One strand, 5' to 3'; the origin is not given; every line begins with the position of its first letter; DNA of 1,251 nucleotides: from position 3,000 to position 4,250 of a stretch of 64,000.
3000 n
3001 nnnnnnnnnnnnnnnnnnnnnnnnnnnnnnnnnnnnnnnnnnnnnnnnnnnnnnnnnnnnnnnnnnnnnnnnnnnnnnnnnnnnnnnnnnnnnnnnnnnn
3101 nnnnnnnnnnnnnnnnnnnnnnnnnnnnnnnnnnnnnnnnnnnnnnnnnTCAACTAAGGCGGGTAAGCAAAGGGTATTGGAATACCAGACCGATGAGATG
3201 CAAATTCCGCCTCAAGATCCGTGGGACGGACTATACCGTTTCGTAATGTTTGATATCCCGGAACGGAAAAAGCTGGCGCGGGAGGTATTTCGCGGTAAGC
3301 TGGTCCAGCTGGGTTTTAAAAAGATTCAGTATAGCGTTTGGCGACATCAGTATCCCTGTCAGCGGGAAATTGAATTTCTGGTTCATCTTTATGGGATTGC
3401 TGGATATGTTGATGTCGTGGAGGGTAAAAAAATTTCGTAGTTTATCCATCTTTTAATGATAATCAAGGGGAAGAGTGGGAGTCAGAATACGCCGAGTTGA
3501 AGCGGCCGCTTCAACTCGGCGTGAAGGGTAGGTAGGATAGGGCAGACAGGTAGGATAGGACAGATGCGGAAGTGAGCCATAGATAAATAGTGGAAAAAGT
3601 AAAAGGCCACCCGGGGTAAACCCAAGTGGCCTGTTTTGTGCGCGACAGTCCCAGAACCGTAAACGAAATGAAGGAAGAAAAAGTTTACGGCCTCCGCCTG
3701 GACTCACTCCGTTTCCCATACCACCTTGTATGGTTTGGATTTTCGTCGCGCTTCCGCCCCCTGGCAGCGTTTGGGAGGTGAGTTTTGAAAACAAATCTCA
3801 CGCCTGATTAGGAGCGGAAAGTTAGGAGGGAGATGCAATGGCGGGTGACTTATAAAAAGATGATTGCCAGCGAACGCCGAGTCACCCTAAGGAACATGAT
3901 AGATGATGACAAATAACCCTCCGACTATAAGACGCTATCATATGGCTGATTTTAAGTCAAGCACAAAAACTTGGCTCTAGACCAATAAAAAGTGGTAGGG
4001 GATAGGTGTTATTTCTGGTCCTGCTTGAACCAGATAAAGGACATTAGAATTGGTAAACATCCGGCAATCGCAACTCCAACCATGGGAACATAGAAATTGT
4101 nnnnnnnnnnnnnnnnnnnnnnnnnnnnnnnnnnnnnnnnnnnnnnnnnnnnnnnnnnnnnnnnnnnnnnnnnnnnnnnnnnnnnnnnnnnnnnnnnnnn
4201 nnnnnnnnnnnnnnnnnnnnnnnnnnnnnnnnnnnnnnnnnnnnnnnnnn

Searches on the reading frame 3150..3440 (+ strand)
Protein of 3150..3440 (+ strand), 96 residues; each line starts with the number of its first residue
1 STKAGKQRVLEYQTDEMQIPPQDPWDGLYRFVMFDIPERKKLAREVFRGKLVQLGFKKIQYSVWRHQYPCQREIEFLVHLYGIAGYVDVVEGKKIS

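Call 3: search_protein_families(library=pfam, proteins=[window:3177-3440:+, window:3150-3440:+], max_evalue=1)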
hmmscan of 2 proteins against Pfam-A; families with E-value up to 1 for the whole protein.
window:3177-3440:+ (87 aa): 2 families
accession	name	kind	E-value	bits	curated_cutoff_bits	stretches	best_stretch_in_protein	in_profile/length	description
PF20803.2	PaaX_M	-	1.6e-17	63.8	24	1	14-85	2-73/83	PaaX protein central Cas2-like domain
PF09827.14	CRISPR_Cas2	-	0.0016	19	23.8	1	22-56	4-35/74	CRISPR associated protein Cas2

window:3150-3440:+ (96 aa): 3 families
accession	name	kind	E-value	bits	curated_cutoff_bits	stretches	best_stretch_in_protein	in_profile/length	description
PF20803.2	PaaX_M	-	2.1e-17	63.4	24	1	23-94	2-73/83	PaaX protein central Cas2-like domain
PF09827.14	CRISPR_Cas2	-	0.0019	18.8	23.8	1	31-65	4-35/74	CRISPR associated protein Cas2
PF03888.20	MucB_RseB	-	0.019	15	22.3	0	45-82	16-53/178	MucB/RseB N-terminal domain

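Call 7: find_homologous_proteins(query=window:3177-3440:+)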
Query window:3177-3440:+ (87 aa): 1 proteins with E <= 0.001 among 1 candidates.
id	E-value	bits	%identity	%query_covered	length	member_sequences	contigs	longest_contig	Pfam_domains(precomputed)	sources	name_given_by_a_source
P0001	9.1e-41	156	85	91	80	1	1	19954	PF20803.3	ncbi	ncbi:MAG: hypothetical protein V1826_01160 [bacterium]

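Call 11: find_encoding_contigs(protein=P0001, flank=6000)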
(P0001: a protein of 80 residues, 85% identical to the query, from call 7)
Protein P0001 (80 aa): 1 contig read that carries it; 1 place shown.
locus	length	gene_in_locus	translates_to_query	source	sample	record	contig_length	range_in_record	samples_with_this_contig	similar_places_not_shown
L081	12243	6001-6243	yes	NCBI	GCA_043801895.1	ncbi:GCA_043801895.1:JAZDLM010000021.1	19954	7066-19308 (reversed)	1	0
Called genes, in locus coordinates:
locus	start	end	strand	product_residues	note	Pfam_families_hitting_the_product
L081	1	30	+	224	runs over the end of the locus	PF00160:Pro_isomerase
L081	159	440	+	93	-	PF02575:YbaB_DNA_bd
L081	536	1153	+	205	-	PF00633:HHH (faint), PF21176:RecR_HhH, PF02132:RecR_ZnF, PF01751:Toprim, PF13662:Toprim_4, PF21175:RecR_C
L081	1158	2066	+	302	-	PF00892:EamA, PF03151:TPT, PF00892:EamA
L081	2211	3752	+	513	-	PF01406:tRNA-synt_1e, PF01921:tRNA-synt_1f (faint), PF09334:tRNA-synt_1g (faint), PF23493:CysS_C (weak)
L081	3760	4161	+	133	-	-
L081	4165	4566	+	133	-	PF00293:NUDIX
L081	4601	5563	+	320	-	PF18920:DUF5671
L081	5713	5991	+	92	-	-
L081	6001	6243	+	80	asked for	PF20803:PaaX_M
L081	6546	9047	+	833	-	PF03030:H_PPase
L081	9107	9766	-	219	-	PF07853:DUF1648, PF13630:SdpI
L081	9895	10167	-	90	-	PF01022:HTH_5, PF12840:HTH_20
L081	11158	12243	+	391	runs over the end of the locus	-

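Call 23: search_protein_families(library=pfam, proteins=[L081:5713-5991:+], max_evalue=1)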
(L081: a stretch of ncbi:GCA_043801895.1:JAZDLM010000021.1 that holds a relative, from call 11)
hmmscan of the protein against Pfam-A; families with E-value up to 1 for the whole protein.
L081:5713-5991:+ (92 aa): 3 families
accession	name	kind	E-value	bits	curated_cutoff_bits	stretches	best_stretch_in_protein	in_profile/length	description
PF08461.16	HTH_12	-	0.011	16.1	21.4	1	48-87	28-64/66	Ribonuclease R winged-helix domain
PF19803.4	DUF6286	-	0.047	14.6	35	1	20-65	1-46/108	Family of unknown function (DUF6286)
PF03551.20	PadR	-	0.061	13.8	27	1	48-88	27-72/75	Transcriptional regulator PadR-like family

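Call 26: find_related_loci(query=window:3150-3440:+, collection=metagenome_contigs, flank=3000)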
Query window:3150-3440:+ (96 aa) in metagenome_contigs; peptide patterns used: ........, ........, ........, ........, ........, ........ (x = any residue, [..] = any of these).
174 stretches matched a pattern; 19 encode a relative of the query (tblastn E <= 1e-3); 19 distinct loci.
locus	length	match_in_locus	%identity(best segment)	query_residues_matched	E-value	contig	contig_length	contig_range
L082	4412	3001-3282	99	2-95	7e-63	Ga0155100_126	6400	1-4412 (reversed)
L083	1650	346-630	85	2-96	1e-56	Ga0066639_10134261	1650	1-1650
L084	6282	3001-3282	86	2-95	6e-55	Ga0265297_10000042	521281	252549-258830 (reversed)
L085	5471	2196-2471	46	2-93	8e-27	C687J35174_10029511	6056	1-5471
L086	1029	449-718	41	2-91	2e-22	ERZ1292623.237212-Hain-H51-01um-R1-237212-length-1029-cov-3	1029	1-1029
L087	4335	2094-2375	40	2-95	1e-21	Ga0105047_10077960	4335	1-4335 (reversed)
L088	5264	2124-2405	39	2-95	1e-20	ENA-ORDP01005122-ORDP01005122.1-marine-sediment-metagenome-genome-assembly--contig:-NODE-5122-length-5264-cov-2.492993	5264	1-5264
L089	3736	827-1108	38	2-95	2e-20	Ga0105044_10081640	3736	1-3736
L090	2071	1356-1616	42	5-92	1e-19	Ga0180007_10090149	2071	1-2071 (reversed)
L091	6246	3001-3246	45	2-84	1e-18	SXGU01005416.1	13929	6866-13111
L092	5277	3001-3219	36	22-94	1e-14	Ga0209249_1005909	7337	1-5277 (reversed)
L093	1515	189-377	43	25-87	3e-14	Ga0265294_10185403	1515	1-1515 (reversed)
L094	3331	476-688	42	2-71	2e-13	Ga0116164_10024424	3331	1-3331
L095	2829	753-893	53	25-71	3e-13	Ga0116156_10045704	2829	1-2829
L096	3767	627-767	53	25-71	3e-13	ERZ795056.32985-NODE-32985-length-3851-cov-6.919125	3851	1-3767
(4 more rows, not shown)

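Call 30: search_protein_representatives(protein=window:3177-3440:+)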
Query: 87 residues. Proteins with E-value up to 0.001 (for the whole library): 2205; up to 1e-10: 428; up to 1e-30: 0. The best 150 are listed.
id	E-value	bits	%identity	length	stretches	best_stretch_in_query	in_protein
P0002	1.3e-29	118.4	64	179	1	1-85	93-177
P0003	6.3e-27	109.8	58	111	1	1-86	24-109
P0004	4.1e-22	94.4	53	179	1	2-86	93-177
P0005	1.4e-19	86.3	49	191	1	2-86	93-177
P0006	2.1e-19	85.8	49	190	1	2-86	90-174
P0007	5.9e-19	84.3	49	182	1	2-84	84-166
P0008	9.4e-19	83.7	48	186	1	4-85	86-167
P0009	2.7e-18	82.2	45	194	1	2-86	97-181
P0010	7.9e-18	80.7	45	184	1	2-86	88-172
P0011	1.8e-17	79.5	47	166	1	1-83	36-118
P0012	1.8e-17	79.5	50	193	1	10-85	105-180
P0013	2.1e-17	79.3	46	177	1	2-81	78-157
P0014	5.3e-17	78.1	46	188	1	3-78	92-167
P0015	6.9e-17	77.7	45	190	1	3-82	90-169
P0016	9.3e-17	77.3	49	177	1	3-75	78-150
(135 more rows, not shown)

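Call 36: search_protein_families(library=ncbifam, proteins=[L082:2758-3288:+, window:3177-3440:+], max_evalue=0.1)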
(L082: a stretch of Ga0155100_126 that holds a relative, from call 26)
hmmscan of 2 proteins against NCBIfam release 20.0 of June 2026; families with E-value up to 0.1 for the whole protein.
L082:2758-3288:+ (176 aa): 3 families
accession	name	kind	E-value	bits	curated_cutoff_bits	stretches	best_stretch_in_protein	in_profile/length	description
TIGR02277.1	PaaX_trns_reg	equivalog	9e-08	32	264.55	1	51-167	33-146/279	phenylacetic acid degradation operon negative regulatory protein PaaX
TIGR01573.1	cas2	equivalog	0.00011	22.3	24.5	1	109-145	2-39/96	CRISPR-associated endonuclease Cas2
NF050184.1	VpaChn25_0724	subfamily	0.066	13.4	65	0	48-87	33-72/88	VpaChn25_0724 family phage protein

window:3177-3440:+ (87 aa): 2 families
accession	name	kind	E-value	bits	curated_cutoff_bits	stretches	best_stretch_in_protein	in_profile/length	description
TIGR01573.1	cas2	equivalog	3.4e-05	24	24.5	1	20-57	2-40/96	CRISPR-associated endonuclease Cas2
TIGR02277.1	PaaX_trns_reg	equivalog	5.5e-05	22.9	264.55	1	11-79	81-147/279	phenylacetic acid degradation operon negative regulatory protein PaaX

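Call 37: search_protein_families(library=padloc, proteins=[L082:2758-3288:+, window:3177-3440:+], max_evalue=0.1)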
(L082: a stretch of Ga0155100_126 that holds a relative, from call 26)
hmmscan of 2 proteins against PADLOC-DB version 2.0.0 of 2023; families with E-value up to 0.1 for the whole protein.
L082:2758-3288:+ (176 aa): 13 families
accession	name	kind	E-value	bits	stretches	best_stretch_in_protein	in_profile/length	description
PDLC02068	Cas2_II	-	1.7e-06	25.8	1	110-153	24-70/137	-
PDLC02072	Cas2_II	-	1.2e-05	23.5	1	111-155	9-56/72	-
PDLC01251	Cas2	-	1.2e-05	23.5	1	109-145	2-35/84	"CAS-I,CAS-II,CAS-III,CAS-IV,CAS-V,CAS-VI; acquisition_2"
PDLC01649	Cas2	-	1.8e-05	23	1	111-144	4-34/70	"CAS-I,CAS-II,CAS-III,CAS-IV,CAS-V,CAS-VI; acquisition_2"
PDLC00935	Cas2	-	3e-05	22.3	1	109-145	2-39/96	CRISPR-associated endonuclease Cas2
PDLC02069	Cas2_II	-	0.00016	20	1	111-145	4-41/130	-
PDLC02073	Cas2_II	-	0.00026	19.5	1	111-144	9-45/49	-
PDLC01748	Cas2_IIIa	-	0.00085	17.9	1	109-145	2-35/88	-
PDLC01591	Cas2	-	0.002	16.5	1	111-156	4-52/101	"CAS-I,CAS-II,CAS-III,CAS-IV,CAS-V,CAS-VI; acquisition_2"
PDLC01044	Csa3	-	0.0031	15.4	1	46-86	157-191/194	Type I-A associated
PDLC01459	Cas2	-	0.0059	15.1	1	111-145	9-46/105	"CAS-I,CAS-II,CAS-III,CAS-IV,CAS-V,CAS-VI; acquisition_2"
PDLC04368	PDC-M05A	-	0.039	11.8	1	46-81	37-71/201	-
PDLC02078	Cas2b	-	0.04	11.8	1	109-155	4-46/94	-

window:3177-3440:+ (87 aa): 12 families
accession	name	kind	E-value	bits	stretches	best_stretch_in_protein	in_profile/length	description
PDLC02068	Cas2_II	-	4.8e-07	27.5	1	22-65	25-71/137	-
PDLC02072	Cas2_II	-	2.3e-06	25.7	1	22-67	9-57/72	-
PDLC01251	Cas2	-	3.4e-06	25.2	1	20-56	2-35/84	"CAS-I,CAS-II,CAS-III,CAS-IV,CAS-V,CAS-VI; acquisition_2"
PDLC01649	Cas2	-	3.9e-06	25.1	1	22-55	4-34/70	"CAS-I,CAS-II,CAS-III,CAS-IV,CAS-V,CAS-VI; acquisition_2"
PDLC00935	Cas2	-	9e-06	24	1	20-57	2-40/96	CRISPR-associated endonuclease Cas2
PDLC02069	Cas2_II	-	4.2e-05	21.9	1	22-56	4-41/130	-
PDLC02073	Cas2_II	-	7.8e-05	21.1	1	22-55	9-45/49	-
PDLC01748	Cas2_IIIa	-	0.00042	18.8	1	20-56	2-35/88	-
PDLC01591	Cas2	-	0.00048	18.5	1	22-68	4-53/101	"CAS-I,CAS-II,CAS-III,CAS-IV,CAS-V,CAS-VI; acquisition_2"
PDLC01459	Cas2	-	0.0017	16.9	1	22-56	9-46/105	"CAS-I,CAS-II,CAS-III,CAS-IV,CAS-V,CAS-VI; acquisition_2"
PDLC02078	Cas2b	-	0.0074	14.2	1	20-66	4-46/94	-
PDLC02075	Cas2a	-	0.037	12.4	1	22-63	4-43/85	-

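Call 41: search_solved_structures(query=L082:2758-3288:+, max_evalue=1, show_alignments=2)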
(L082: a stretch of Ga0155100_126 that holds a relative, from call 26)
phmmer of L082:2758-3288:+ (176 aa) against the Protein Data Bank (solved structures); distinct sequences matched with E-value up to 1: 4.
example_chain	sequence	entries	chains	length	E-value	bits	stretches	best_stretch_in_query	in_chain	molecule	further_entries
13ct_A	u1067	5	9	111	0.15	15.1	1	3-82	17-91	Transcriptional regulator, ArsR family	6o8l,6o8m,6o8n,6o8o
6o8k_A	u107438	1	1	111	0.16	15.1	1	3-82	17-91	Transcriptional regulator, ArsR family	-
4f4h_A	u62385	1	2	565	0.46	13.6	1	61-119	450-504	Glutamine dependent NAD+ synthetase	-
7usw_D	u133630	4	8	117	0.61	13.2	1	16-75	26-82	Transmembrane inner ear expressed protein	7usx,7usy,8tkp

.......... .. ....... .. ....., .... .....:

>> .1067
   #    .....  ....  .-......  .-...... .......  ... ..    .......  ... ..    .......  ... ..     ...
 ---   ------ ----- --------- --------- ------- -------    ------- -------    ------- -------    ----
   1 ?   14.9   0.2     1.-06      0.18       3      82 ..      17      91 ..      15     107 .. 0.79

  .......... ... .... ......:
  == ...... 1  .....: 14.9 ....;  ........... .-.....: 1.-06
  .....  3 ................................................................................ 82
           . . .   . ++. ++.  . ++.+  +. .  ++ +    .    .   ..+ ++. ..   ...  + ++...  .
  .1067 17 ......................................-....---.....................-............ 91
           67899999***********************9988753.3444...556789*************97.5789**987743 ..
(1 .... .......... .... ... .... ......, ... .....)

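Call 51: search_solved_structures(query=L082:1206-2633:+, max_evalue=1e-20, show_alignments=1)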
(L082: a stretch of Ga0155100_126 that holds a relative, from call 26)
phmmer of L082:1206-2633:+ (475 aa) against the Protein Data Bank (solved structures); distinct sequences matched with E-value up to 1e-20: 8.
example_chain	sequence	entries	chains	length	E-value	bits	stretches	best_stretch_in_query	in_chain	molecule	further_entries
3sp1_A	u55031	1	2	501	6.7e-96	325.2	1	1-474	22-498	Cysteinyl-tRNA synthetase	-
8qhp_A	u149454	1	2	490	9.1e-86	291.8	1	3-470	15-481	Cysteine--tRNA ligase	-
1li5_A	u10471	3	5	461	1.4e-80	274.7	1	3-333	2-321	CYSTEINYL-TRNA SYNTHETASE | Cysteine--tRNA ligase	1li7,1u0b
3tqo_A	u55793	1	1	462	1.4e-79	271.4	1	1-330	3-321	Cysteinyl-tRNA synthetase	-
6ujd_A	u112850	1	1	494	2e-79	270.8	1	1-471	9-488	Cysteine--tRNA ligase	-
9yru_A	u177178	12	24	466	7.5e-51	176.7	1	5-317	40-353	Cysteine--tRNA ligase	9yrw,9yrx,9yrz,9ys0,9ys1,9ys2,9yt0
8hfm_A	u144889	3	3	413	2e-32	115.9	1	3-334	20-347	L-cysteine:1D-myo-inositol 2-amino-2-deoxy-alpha-D-glucopyranoside ligase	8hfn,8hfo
3c8z_A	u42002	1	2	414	2.1e-32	115.9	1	3-334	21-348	Cysteinyl-tRNA synthetase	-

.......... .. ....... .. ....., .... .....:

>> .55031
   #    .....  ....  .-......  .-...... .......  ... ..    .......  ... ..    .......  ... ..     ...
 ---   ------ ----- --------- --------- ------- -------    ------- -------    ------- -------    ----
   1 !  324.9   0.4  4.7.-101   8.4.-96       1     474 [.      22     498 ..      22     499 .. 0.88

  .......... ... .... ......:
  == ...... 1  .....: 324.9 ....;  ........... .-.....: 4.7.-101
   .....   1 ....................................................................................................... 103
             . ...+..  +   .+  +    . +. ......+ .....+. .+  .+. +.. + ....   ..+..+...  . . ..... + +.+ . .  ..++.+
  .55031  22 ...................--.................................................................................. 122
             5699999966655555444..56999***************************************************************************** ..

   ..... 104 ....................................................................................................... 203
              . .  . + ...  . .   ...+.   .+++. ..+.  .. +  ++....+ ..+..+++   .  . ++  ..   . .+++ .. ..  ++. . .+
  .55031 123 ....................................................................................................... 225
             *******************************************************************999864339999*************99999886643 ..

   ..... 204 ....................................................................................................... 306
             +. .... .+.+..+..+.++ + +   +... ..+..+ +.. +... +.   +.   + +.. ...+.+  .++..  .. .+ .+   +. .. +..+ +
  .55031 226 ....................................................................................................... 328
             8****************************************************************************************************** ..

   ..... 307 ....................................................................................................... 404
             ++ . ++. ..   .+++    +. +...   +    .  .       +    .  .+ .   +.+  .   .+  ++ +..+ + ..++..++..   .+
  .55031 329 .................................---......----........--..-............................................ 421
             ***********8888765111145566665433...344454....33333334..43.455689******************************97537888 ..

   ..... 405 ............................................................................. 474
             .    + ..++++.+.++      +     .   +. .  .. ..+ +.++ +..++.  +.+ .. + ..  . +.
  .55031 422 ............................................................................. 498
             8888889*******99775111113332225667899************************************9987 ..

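Call 57: find_encoding_contigs(protein=window:3198-3440:+, flank=3000, max_places=6)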
Protein window:3198-3440:+ (80 aa): no gene with exactly this product is on record in the collection.

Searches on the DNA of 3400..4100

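Call 24: search_rna_families(source=window, start=3400, end=4100, threshold=evalue, max_evalue=10)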
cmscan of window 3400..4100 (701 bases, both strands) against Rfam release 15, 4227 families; matches with E-value up to 10: 6.
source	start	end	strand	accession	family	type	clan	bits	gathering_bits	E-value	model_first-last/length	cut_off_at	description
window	3595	3689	-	RF04312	trpB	Cis-reg;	-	20.6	59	2.9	1-107/107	no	trpB ncRNA motif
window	3584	3663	-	RF02621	BSnc120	Gene; sRNA;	-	19.6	114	0.13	1-88/88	no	Brucella sRNA 120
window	3695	3717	-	RF01097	RF_site8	Cis-reg; frameshift_element;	-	15.8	43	4.5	1-52/52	no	Gag/pro ribosomal frameshift site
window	3589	3682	-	RF00236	ctRNA_pGA1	Gene; antisense;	-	15.6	45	2.5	1-79/79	no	ctRNA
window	3988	4060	+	RF02781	ManX_thermometer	Cis-reg; thermoregulator;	-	15.3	76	9.5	1-117/117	no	ManX 5' UTR thermometer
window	3593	3636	-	RF00489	ctRNA_p42d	Gene; antisense;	-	14.6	50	5.7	1-46/46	no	ctRNA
